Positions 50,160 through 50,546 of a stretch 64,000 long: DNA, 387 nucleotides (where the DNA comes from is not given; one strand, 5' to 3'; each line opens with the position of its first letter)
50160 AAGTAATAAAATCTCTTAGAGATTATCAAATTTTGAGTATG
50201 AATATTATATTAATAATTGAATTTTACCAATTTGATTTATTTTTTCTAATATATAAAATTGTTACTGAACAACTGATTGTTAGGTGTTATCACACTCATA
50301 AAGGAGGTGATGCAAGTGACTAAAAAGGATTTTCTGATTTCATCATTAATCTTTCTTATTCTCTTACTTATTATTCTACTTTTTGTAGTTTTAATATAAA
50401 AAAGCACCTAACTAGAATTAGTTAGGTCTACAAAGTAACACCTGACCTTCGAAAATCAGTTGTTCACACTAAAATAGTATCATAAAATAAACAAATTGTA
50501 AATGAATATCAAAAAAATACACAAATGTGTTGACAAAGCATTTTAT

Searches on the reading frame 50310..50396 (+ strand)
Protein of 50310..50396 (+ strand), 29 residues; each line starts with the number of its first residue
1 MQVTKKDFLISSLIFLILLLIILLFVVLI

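Call 20: list_cluster_members(proteins=[window:50310-50396:+, window:9478-9558:+, window:9875-9955:+, window:50316-50396:+])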
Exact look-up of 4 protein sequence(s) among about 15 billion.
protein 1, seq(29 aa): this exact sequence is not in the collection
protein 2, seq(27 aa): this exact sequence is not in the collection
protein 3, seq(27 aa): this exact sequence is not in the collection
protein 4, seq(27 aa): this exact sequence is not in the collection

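Call 31: search_protein_families(library=pfam, proteins=[window:50316-50396:+], max_evalue=10)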
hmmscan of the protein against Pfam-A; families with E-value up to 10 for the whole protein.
seq(27 aa): 0 families

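Call 32: search_protein_families(library=ncbifam, proteins=[window:50316-50396:+], max_evalue=10)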
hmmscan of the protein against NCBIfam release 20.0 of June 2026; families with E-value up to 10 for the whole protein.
seq(27 aa): 2 families
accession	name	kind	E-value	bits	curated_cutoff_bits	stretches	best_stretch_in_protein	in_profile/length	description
NF004412.0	PRK05759.1-3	equivalog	2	8.2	156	1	4-25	28-49/185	F0F1 ATP synthase subunit B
NF038277.1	accessory_MacP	equivalog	4.3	7.9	45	1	5-26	75-96/98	cell wall synthase accessory phosphoprotein MacP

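Call 33: search_protein_families(library=padloc, proteins=[window:50316-50396:+], max_evalue=10)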
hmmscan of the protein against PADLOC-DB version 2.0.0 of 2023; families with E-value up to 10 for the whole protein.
seq(27 aa): 0 families
